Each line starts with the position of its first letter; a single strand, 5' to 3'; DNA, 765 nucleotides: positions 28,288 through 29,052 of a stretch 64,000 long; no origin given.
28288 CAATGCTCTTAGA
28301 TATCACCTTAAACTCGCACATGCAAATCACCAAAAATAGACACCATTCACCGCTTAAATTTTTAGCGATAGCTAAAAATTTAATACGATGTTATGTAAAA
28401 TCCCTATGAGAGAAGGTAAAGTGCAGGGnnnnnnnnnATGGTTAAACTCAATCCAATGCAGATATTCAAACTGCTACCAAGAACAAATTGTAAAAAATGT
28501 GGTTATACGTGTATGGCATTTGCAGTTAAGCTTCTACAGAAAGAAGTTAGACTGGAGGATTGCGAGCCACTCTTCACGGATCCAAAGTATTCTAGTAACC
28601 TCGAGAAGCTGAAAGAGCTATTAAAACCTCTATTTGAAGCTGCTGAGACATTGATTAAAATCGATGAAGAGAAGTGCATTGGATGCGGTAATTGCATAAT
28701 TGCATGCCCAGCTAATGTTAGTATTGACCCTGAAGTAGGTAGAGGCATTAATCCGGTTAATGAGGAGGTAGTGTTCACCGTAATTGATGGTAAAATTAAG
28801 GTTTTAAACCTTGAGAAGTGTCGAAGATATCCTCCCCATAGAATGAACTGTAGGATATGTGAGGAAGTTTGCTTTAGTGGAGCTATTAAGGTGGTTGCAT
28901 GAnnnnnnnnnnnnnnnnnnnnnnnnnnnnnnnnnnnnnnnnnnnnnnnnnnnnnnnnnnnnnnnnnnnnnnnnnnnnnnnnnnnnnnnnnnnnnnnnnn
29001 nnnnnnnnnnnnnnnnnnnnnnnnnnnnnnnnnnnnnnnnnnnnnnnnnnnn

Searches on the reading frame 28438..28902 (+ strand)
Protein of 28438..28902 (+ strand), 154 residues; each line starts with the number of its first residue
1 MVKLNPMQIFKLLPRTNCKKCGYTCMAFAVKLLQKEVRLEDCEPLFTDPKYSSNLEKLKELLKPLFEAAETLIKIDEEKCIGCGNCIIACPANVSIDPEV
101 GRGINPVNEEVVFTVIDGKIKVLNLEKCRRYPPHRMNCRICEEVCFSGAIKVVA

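Call 6: search_protein_families(library=pfam, proteins=[window:28438-28902:+])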
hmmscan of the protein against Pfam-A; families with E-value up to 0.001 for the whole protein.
window:28438-28902:+ (154 aa): 11 families
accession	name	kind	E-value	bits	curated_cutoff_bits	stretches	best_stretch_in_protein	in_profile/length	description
PF04060.18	FeS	-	4.6e-12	45.9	23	1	13-44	1-33/33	Putative Fe-S cluster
PF12838.12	Fer4_7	-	3.7e-09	37.4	27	1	16-94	3-52/52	4Fe-4S dicluster domain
PF00037.32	Fer4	-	3.8e-09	36.4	21.1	1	73-93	1-21/24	4Fe-4S binding domain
PF12837.12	Fer4_6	-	9.7e-09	35.2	25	1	73-94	2-23/24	4Fe-4S binding domain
PF12797.12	Fer4_2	-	7e-08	32.4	24.5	1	73-92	3-22/22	4Fe-4S binding domain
PF13237.11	Fer4_10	-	1.9e-07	31.3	25.5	1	73-145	2-52/53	4Fe-4S dicluster domain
PF13187.11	Fer4_9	-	3.1e-06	27.6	27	1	79-150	1-52/52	4Fe-4S dicluster domain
PF14697.11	Fer4_21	-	1.3e-05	25.6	35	1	74-93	2-21/59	4Fe-4S dicluster domain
PF25160.1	LdpA_Fe-S-bd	-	0.00037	20.7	27.6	1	73-93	21-41/49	LdpA Fe-S cluster-binding domain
PF12800.12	Fer4_4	-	0.0004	20.9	24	1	78-92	2-16/17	4Fe-4S binding domain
PF13459.11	Fer4_15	-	0.00054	21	22.4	1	73-99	1-27/66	4Fe-4S single cluster domain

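Call 18: find_homologous_proteins(query=window:28438-28899:+)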
Query window:28438-28899:+ (154 aa): 36 proteins with E <= 0.001 among 59 candidates.
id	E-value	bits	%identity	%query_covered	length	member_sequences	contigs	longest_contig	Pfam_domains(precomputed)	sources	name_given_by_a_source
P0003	7.5e-88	311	88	100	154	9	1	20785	PF12797.13,PF04060.19,PF12837.13,PF00037.33,PF12838.13,PF13237.12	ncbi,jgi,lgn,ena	-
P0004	2.2e-77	277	78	99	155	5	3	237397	PF14697.12,PF12797.13,PF04060.19,PF12837.13,PF00037.33,PF12838.13,PF13237.12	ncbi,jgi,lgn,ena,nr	ncbi:MAG: 4Fe-4S dicluster domain-containing protein [archaeon GB-1867-035]|nr:4Fe-4S dicluster doma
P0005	2.6e-67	244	68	99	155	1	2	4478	PF12797.13,PF04060.19,PF12837.13,PF00037.33,PF12838.13,PF13237.12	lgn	-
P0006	4.9e-67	243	68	99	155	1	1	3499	PF12797.13,PF04060.19,PF12837.13,PF00037.33,PF12838.13,PF13237.12,PF13187.12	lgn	-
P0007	9.0e-66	239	66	99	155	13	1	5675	PF14697.12,PF12797.13,PF04060.19,PF12837.13,PF00037.33,PF12838.13,PF13187.12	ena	-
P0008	7.5e-65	236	65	99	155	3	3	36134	PF12797.13,PF04060.19,PF12837.13,PF00037.33,PF13484.12,PF12838.13,PF13237.12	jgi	-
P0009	4.1e-64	234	63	99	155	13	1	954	PF14697.12,PF12797.13,PF04060.19,PF12837.13,PF00037.33,PF12838.13,PF13237.12,PF13183.12,PF13187.12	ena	-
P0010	2.8e-63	231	65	99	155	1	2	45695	PF12797.13,PF04060.19,PF12837.13,PF00037.33,PF13484.12,PF12838.13,PF13187.12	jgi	-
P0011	2.3e-62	228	63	99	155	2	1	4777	PF12797.13,PF04060.19,PF12837.13,PF00037.33,PF13484.12,PF12838.13,PF13187.12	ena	-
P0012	2.4e-62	228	63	99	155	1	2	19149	PF12797.13,PF04060.19,PF12837.13,PF00037.33,PF13484.12,PF12838.13,PF13187.12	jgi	-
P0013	9.8e-59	216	61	99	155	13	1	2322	PF12797.13,PF04060.19,PF12837.13,PF00037.33,PF12838.13,PF25160.2,PF13237.12,PF13187.12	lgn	-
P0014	1.5e-50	190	64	84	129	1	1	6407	PF12797.13,PF12837.13,PF00037.33,PF13484.12,PF12838.13,PF25160.2,PF13187.12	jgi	-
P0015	1.3e-48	183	63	84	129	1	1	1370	PF12797.13,PF12837.13,PF00037.33,PF13484.12,PF12838.13,PF25160.2,PF13237.12,PF13187.12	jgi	-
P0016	1.7e-47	180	62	84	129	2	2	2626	PF12797.13,PF12837.13,PF00037.33,PF12838.13,PF13534.12,PF13237.12,PF13187.12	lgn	-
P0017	5.5e-46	175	51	98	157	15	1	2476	PF12797.13,PF04060.19,PF12837.13,PF00037.33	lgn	-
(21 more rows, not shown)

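Call 19: find_encoding_contigs(protein=P0003, flank=10000, max_places=4)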
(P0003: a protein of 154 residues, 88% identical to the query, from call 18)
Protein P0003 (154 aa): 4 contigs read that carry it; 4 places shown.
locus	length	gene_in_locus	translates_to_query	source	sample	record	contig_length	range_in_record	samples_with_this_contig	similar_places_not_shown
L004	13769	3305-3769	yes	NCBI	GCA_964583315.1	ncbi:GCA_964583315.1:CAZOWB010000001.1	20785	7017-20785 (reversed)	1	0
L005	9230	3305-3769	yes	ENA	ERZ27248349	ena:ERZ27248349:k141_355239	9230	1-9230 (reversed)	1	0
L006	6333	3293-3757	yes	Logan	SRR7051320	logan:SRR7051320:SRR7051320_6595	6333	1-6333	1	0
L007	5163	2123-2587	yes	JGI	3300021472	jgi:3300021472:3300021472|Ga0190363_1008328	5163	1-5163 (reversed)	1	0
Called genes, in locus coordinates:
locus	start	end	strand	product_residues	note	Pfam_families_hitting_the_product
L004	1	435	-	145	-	?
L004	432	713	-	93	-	-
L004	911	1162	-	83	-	PF00464:SHMT (weak)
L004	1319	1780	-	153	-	PF00464:SHMT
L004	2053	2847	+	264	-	PF00142:Fer4_NifH (weak), PF01656:CbiA, PF02374:ArsA_ATPase, PF10609:ParA (weak), PF13614:AAA_31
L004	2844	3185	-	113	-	PF10133:CooT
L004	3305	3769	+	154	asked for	PF04060:FeS, PF12838:Fer4_7 (weak), PF00037:Fer4, PF12797:Fer4_2 (weak), PF12837:Fer4_6, PF13237:Fer4_10 (weak)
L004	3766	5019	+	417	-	-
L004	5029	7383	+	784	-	PF00890:FAD_binding_2 (weak), PF12831:FAD_oxidored, PF13187:Fer4_9, PF13237:Fer4_10, PF12838:Fer4_7, PF13187:Fer4_9, PF14697:Fer4_21, PF02662:FlpD, +14 more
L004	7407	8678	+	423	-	PF12838:Fer4_7 (weak), PF14697:Fer4_21 (weak), PF00037:Fer4, PF12797:Fer4_2 (weak), PF12837:Fer4_6 (weak), PF13187:Fer4_9 (weak), PF12838:Fer4_7 (weak), PF12838:Fer4_7, +14 more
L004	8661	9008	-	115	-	PF01568:Molydop_binding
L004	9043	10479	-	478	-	PF04060:FeS, PF03599:CdhD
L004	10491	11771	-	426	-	PF03599:CdhD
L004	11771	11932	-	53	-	-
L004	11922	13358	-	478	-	PF03598:CdhC, PF19436:ACS_CODH_B_C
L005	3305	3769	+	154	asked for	PF04060:FeS, PF12838:Fer4_7 (weak), PF00037:Fer4, PF12797:Fer4_2 (weak), PF12837:Fer4_6, PF13237:Fer4_10 (weak)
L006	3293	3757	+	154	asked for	PF04060:FeS, PF12838:Fer4_7 (weak), PF00037:Fer4, PF12797:Fer4_2 (weak), PF12837:Fer4_6, PF13237:Fer4_10 (weak)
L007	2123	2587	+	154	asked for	PF04060:FeS, PF12838:Fer4_7 (weak), PF00037:Fer4, PF12797:Fer4_2 (weak), PF12837:Fer4_6, PF13237:Fer4_10 (weak)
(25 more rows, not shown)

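Call 20: find_encoding_contigs(protein=P0004, flank=10000, max_places=4)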
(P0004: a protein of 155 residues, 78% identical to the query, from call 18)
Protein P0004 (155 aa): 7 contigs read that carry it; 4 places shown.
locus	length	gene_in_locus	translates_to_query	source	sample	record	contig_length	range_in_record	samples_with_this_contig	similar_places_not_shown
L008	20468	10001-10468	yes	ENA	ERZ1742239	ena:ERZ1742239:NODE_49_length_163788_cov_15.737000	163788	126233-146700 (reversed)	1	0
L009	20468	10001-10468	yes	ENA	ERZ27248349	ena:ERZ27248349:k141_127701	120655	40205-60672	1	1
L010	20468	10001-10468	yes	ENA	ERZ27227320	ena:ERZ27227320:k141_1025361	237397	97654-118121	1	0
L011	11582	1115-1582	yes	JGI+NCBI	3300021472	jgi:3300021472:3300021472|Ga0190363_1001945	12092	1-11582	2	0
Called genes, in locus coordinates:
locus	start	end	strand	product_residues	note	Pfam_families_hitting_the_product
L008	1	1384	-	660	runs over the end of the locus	PF26550:Tricorn_2nd (weak), PF26549:Tricorn_N (weak), PF07676:PD40 (weak), PF26549:Tricorn_N, PF05448:AXE1 (weak), PF02129:Peptidase_S15 (weak), PF20434:BD-FAE (weak), PF00326:Peptidase_S9, +1 more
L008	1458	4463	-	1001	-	PF02687:FtsX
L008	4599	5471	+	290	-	PF01996:F420_ligase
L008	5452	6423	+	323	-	PF02593:DUF166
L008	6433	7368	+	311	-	PF02593:DUF166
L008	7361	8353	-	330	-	PF00296:Bac_luciferase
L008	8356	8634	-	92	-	-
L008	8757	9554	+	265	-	PF00142:Fer4_NifH (weak), PF01656:CbiA, PF02374:ArsA_ATPase, PF06564:CBP_BcsQ (faint), PF10609:ParA (weak), PF13614:AAA_31, PF00142:Fer4_NifH (weak)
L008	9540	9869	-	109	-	-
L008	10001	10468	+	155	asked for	PF04060:FeS, PF12838:Fer4_7 (weak), PF12797:Fer4_2 (weak), PF12837:Fer4_6, PF13237:Fer4_10 (weak), PF00037:Fer4 (weak), PF14697:Fer4_21 (weak)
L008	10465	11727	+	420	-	-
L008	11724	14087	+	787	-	PF12831:FAD_oxidored, PF13237:Fer4_10 (weak), PF13187:Fer4_9 (weak), PF12838:Fer4_7, PF13187:Fer4_9 (weak), PF13237:Fer4_10 (weak), PF14697:Fer4_21, PF02662:FlpD, +11 more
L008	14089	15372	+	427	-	PF12838:Fer4_7 (weak), PF14697:Fer4_21 (weak), PF00037:Fer4, PF13187:Fer4_9, PF12838:Fer4_7, PF12838:Fer4_7, PF12838:Fer4_7, PF13237:Fer4_10, +18 more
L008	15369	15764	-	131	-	-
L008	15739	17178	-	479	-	PF04060:FeS, PF03599:CdhD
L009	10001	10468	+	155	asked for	PF04060:FeS, PF12838:Fer4_7 (weak), PF12797:Fer4_2 (weak), PF12837:Fer4_6, PF13237:Fer4_10 (weak), PF00037:Fer4 (weak), PF14697:Fer4_21 (weak)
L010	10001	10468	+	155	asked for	PF04060:FeS, PF12838:Fer4_7 (weak), PF12797:Fer4_2 (weak), PF12837:Fer4_6, PF13237:Fer4_10 (weak), PF00037:Fer4 (weak), PF14697:Fer4_21 (weak)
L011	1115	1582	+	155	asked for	PF04060:FeS, PF12838:Fer4_7 (weak), PF12797:Fer4_2 (weak), PF12837:Fer4_6, PF13237:Fer4_10 (weak), PF00037:Fer4 (weak), PF14697:Fer4_21 (weak)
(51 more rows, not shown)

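Call 25: find_encoding_contigs(protein=P0008, flank=4000, max_places=2)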
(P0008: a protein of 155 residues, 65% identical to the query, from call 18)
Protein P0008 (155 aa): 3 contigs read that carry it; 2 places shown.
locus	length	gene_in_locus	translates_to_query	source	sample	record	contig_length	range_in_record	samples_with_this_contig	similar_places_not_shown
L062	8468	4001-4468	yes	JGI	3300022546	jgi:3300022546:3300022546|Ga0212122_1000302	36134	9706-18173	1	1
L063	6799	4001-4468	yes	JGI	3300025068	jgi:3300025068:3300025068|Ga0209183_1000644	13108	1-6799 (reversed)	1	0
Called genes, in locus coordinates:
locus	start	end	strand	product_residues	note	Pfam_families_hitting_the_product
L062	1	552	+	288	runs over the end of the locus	PF25133:TYW2_N_2, PF02005:TRM (weak), PF02475:TRM5-TYW2_MTfase, PF09445:Methyltransf_15 (weak)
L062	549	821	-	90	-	PF02680:DUF211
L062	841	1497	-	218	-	PF01988:VIT1 (weak)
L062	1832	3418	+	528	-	PF00682:HMGL-like, PF22617:HCS_D2, PF08502:LeuA_dimer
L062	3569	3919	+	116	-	PF01978:TrmB, PF09339:HTH_IclR (weak)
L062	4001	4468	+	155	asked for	PF04060:FeS, PF13237:Fer4_10 (faint), PF12838:Fer4_7 (weak), PF12797:Fer4_2 (weak), PF12837:Fer4_6, PF00037:Fer4, PF12838:Fer4_7 (weak), PF13484:Fer4_16 (weak)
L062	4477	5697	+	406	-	PF00205:TPP_enzyme_M (weak)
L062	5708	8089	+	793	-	PF00890:FAD_binding_2 (weak), PF01266:DAO (weak), PF07992:Pyr_redox_2 (weak), PF12831:FAD_oxidored, PF13450:NAD_binding_8, PF13237:Fer4_10 (weak), PF12837:Fer4_6 (weak), PF02662:FlpD, +10 more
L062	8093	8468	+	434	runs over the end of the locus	PF00037:Fer4 (weak), PF12838:Fer4_7, PF13187:Fer4_9, PF12838:Fer4_7 (weak), PF00037:Fer4 (weak), PF12838:Fer4_7 (weak), PF13187:Fer4_9 (weak), PF00037:Fer4, +10 more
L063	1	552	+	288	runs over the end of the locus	PF25133:TYW2_N_2, PF02005:TRM (weak), PF02475:TRM5-TYW2_MTfase, PF09445:Methyltransf_15 (weak)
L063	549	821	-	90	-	PF02680:DUF211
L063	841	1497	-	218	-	PF01988:VIT1 (weak)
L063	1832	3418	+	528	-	PF00682:HMGL-like, PF22617:HCS_D2, PF08502:LeuA_dimer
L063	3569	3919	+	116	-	PF01978:TrmB, PF09339:HTH_IclR (weak)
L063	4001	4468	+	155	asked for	PF04060:FeS, PF13237:Fer4_10 (faint), PF12838:Fer4_7 (weak), PF12797:Fer4_2 (weak), PF12837:Fer4_6, PF00037:Fer4, PF12838:Fer4_7 (weak), PF13484:Fer4_16 (weak)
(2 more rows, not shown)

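Call 26: find_encoding_contigs(protein=P0010, flank=4000, max_places=2)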
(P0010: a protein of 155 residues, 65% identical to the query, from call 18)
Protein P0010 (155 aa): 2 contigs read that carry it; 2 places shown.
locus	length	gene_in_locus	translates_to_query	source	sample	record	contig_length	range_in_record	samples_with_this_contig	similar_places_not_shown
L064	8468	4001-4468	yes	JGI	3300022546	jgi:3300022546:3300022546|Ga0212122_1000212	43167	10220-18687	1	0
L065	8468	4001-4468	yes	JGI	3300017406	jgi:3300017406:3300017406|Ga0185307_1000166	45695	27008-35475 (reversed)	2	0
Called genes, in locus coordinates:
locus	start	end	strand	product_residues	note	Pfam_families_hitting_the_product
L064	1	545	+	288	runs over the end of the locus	PF25133:TYW2_N_2, PF02005:TRM (weak), PF02475:TRM5-TYW2_MTfase, PF09445:Methyltransf_15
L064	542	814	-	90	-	PF02680:DUF211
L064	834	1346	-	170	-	PF01988:VIT1 (faint)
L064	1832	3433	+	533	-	PF00682:HMGL-like, PF22617:HCS_D2, PF08502:LeuA_dimer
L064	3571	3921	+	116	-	PF01978:TrmB, PF09339:HTH_IclR (weak)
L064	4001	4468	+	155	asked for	PF04060:FeS, PF12838:Fer4_7 (weak), PF13187:Fer4_9 (faint), PF12797:Fer4_2 (weak), PF12837:Fer4_6, PF00037:Fer4, PF13484:Fer4_16 (weak)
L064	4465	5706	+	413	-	PF00205:TPP_enzyme_M (weak)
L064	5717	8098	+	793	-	PF00890:FAD_binding_2 (weak), PF01266:DAO (weak), PF07992:Pyr_redox_2 (weak), PF12831:FAD_oxidored, PF13450:NAD_binding_8, PF13237:Fer4_10 (weak), PF13237:Fer4_10, PF02662:FlpD, +10 more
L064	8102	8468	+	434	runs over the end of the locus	PF00037:Fer4 (weak), PF12838:Fer4_7, PF13187:Fer4_9, PF14697:Fer4_21 (weak), PF12838:Fer4_7 (weak), PF14697:Fer4_21 (weak), PF00037:Fer4, PF12838:Fer4_7 (weak), +11 more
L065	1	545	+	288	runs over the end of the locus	PF25133:TYW2_N_2, PF02005:TRM (weak), PF02475:TRM5-TYW2_MTfase, PF09445:Methyltransf_15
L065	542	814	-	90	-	PF02680:DUF211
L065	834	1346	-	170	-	PF01988:VIT1 (faint)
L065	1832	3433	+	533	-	PF00682:HMGL-like, PF22617:HCS_D2, PF08502:LeuA_dimer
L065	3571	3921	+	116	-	PF01978:TrmB, PF09339:HTH_IclR (weak)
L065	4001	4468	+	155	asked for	PF04060:FeS, PF12838:Fer4_7 (weak), PF13187:Fer4_9 (faint), PF12797:Fer4_2 (weak), PF12837:Fer4_6, PF00037:Fer4, PF13484:Fer4_16 (weak)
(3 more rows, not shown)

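Call 27: find_encoding_contigs(protein=P0005, flank=4000, max_places=2)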
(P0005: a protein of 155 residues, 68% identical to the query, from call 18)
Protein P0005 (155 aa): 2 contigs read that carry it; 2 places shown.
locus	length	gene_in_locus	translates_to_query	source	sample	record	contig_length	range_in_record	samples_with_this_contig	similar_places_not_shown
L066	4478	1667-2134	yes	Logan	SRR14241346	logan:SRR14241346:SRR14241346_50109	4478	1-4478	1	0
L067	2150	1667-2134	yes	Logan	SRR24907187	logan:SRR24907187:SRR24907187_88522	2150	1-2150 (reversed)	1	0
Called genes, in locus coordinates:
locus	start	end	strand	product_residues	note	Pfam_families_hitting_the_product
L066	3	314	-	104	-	?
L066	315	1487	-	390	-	PF00108:Thiolase_N, PF02803:Thiolase_C (weak), PF22691:Thiolase_C_1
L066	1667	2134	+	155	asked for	PF04060:FeS, PF12838:Fer4_7 (weak), PF12797:Fer4_2, PF12837:Fer4_6, PF13237:Fer4_10 (weak), PF00037:Fer4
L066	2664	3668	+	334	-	PF00044:Gp_dh_N, PF02800:Gp_dh_C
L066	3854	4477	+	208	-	?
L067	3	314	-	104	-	?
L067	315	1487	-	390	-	PF00108:Thiolase_N, PF02803:Thiolase_C (weak), PF22691:Thiolase_C_1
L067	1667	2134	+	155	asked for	PF04060:FeS, PF12838:Fer4_7 (weak), PF12797:Fer4_2, PF12837:Fer4_6, PF13237:Fer4_10 (weak), PF00037:Fer4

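Call 33: list_cluster_members(proteins=[P0003, P0004, window:28438-28899:+])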
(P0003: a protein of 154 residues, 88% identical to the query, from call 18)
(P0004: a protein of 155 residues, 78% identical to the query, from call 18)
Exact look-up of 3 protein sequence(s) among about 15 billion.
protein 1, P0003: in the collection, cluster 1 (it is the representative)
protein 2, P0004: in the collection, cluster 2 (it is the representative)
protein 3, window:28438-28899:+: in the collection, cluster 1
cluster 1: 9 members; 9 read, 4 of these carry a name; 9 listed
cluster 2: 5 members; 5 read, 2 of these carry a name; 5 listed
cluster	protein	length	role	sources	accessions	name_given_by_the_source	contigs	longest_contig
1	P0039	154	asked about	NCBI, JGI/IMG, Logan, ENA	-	-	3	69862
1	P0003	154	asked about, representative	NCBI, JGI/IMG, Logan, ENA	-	-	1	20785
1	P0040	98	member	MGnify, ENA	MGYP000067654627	CR=1 FL=1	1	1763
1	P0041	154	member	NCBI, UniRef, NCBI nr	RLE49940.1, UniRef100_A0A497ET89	MAG: tRNA CCA-pyrophosphorylase [Candidatus Methanomethylicota archaeon] | tRNA CCA-pyrophosphorylase n=1 Tax=Thermoproteota archaeon TaxID=2056631 ... | MAG: tRNA CCA-pyrophosphorylase [Candidatus Verstraetearchaeota archaeon]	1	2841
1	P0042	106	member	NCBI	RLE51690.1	MAG: tRNA CCA-pyrophosphorylase, partial [Candidatus Methanomethylicota archaeon]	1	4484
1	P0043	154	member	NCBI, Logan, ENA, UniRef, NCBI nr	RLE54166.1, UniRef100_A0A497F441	MAG: tRNA CCA-pyrophosphorylase [Candidatus Methanomethylicota archaeon] | tRNA CCA-pyrophosphorylase n=2 Tax=Thermoproteota archaeon TaxID=2056631 ... | MAG: tRNA CCA-pyrophosphorylase [Candidatus Verstraetearchaeota archaeon]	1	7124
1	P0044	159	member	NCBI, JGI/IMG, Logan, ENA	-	-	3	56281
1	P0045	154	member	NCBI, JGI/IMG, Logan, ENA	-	-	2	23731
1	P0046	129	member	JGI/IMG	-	-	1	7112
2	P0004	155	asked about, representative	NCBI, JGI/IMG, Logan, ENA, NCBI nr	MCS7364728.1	MAG: 4Fe-4S dicluster domain-containing protein [archaeon GB-1867-035] | 4Fe-4S dicluster domain-containing protein [Candidatus Culexmicrobium profundum]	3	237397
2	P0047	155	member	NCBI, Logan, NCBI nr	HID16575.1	MAG TPA: 4Fe-4S dicluster domain-containing protein [Candidatus Atribacteria bacterium] | 4Fe-4S dicluster domain-containing protein [Candidatus Atribacteria bacterium]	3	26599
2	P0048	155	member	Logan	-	-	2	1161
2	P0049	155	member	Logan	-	-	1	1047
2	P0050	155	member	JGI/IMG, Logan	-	-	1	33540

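Call 34: find_encoding_contigs(protein=P0045, flank=5000, max_places=3)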
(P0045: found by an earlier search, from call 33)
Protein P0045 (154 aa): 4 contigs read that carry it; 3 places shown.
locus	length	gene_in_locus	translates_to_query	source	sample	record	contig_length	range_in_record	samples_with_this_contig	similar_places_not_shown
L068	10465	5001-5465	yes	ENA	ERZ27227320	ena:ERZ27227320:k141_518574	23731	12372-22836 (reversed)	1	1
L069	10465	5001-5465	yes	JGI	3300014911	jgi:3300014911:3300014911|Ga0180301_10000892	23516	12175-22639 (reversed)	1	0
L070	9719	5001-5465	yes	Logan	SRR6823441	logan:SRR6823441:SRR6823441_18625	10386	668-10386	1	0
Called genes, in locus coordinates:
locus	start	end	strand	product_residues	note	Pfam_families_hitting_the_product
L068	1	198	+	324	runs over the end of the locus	PF02593:DUF166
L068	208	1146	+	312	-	PF02593:DUF166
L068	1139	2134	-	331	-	PF00296:Bac_luciferase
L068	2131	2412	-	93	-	-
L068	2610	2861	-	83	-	PF00464:SHMT (weak)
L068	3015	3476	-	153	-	PF00464:SHMT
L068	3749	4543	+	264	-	PF00142:Fer4_NifH (weak), PF01656:CbiA, PF02374:ArsA_ATPase, PF10609:ParA (weak), PF13614:AAA_31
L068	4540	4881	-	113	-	PF10133:CooT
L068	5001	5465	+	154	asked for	PF04060:FeS, PF12838:Fer4_7 (weak), PF00037:Fer4, PF12797:Fer4_2 (weak), PF12837:Fer4_6, PF13237:Fer4_10 (weak)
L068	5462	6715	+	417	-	-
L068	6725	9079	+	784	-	PF00890:FAD_binding_2 (weak), PF12831:FAD_oxidored, PF13187:Fer4_9, PF13237:Fer4_10, PF12838:Fer4_7, PF13187:Fer4_9, PF14697:Fer4_21, PF02662:FlpD, +14 more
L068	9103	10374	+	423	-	PF12838:Fer4_7 (weak), PF14697:Fer4_21 (weak), PF00037:Fer4, PF12797:Fer4_2 (weak), PF12837:Fer4_6 (weak), PF13187:Fer4_9 (weak), PF12838:Fer4_7 (weak), PF12838:Fer4_7, +14 more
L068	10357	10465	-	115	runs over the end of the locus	PF01568:Molydop_binding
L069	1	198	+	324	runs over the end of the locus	PF02593:DUF166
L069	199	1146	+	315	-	PF02593:DUF166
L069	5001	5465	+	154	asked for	PF04060:FeS, PF12838:Fer4_7 (weak), PF00037:Fer4, PF12797:Fer4_2 (weak), PF12837:Fer4_6, PF13237:Fer4_10 (weak)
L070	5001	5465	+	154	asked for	PF04060:FeS, PF12838:Fer4_7 (weak), PF00037:Fer4, PF12797:Fer4_2 (weak), PF12837:Fer4_6, PF13237:Fer4_10 (weak)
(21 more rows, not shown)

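Call 35: find_encoding_contigs(protein=P0043, flank=5000, max_places=3)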
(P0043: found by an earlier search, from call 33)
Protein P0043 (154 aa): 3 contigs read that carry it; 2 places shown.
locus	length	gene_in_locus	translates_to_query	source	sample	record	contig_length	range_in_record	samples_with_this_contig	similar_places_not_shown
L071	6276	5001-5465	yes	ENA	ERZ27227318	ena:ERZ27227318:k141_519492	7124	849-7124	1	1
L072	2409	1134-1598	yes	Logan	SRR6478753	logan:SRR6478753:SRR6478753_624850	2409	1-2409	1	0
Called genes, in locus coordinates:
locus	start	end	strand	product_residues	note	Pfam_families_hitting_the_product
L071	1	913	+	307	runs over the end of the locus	PF02593:DUF166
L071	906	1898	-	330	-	PF00296:Bac_luciferase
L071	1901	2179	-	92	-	-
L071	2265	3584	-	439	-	PF00464:SHMT, PF03841:SelA (faint)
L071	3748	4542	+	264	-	PF00142:Fer4_NifH (weak), PF01656:CbiA, PF02374:ArsA_ATPase, PF06564:CBP_BcsQ (faint), PF10609:ParA (weak), PF13614:AAA_31, PF00142:Fer4_NifH (weak)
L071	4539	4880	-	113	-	PF10133:CooT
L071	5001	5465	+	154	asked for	PF04060:FeS, PF12838:Fer4_7 (weak), PF13187:Fer4_9 (faint), PF14697:Fer4_21 (weak), PF00037:Fer4 (weak), PF12797:Fer4_2 (weak), PF12837:Fer4_6, PF13237:Fer4_10 (weak)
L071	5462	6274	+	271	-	?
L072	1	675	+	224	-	?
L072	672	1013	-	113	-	PF10133:CooT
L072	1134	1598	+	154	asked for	PF04060:FeS, PF12838:Fer4_7 (weak), PF13187:Fer4_9 (faint), PF14697:Fer4_21 (weak), PF00037:Fer4 (weak), PF12797:Fer4_2 (weak), PF12837:Fer4_6, PF13237:Fer4_10 (weak)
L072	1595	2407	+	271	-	?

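Call 45: find_encoding_contigs(protein=P0050, flank=3000, max_places=3)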
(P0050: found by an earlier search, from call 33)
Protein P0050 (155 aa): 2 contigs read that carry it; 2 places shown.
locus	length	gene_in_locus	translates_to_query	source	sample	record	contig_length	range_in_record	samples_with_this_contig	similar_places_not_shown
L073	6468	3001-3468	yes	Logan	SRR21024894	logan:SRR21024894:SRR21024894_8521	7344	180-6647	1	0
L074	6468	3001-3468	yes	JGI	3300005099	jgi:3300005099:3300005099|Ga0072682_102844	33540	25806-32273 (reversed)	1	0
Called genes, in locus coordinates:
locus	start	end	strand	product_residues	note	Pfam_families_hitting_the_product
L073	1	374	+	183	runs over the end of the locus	?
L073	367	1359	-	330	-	PF00296:Bac_luciferase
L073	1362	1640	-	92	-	-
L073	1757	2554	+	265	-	PF00142:Fer4_NifH (weak), PF01656:CbiA, PF02374:ArsA_ATPase, PF06564:CBP_BcsQ (faint), PF10609:ParA (weak), PF13614:AAA_31, PF00142:Fer4_NifH (weak)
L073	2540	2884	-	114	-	PF10133:CooT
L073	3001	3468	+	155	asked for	PF04060:FeS, PF12838:Fer4_7 (weak), PF12797:Fer4_2 (weak), PF12837:Fer4_6 (weak), PF13237:Fer4_10 (weak), PF00037:Fer4 (weak)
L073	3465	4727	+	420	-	-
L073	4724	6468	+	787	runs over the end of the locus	PF12831:FAD_oxidored, PF13237:Fer4_10 (weak), PF13187:Fer4_9 (weak), PF12838:Fer4_7, PF13187:Fer4_9 (weak), PF13237:Fer4_10 (weak), PF14697:Fer4_21, PF02662:FlpD, +10 more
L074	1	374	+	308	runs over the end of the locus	PF02593:DUF166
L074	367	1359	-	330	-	PF00296:Bac_luciferase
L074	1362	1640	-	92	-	-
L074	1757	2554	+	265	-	PF00142:Fer4_NifH (weak), PF01656:CbiA, PF02374:ArsA_ATPase, PF06564:CBP_BcsQ (faint), PF10609:ParA (weak), PF13614:AAA_31, PF00142:Fer4_NifH (weak)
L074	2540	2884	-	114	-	PF10133:CooT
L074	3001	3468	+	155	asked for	PF04060:FeS, PF12838:Fer4_7 (weak), PF12797:Fer4_2 (weak), PF12837:Fer4_6 (weak), PF13237:Fer4_10 (weak), PF00037:Fer4 (weak)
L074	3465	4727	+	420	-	-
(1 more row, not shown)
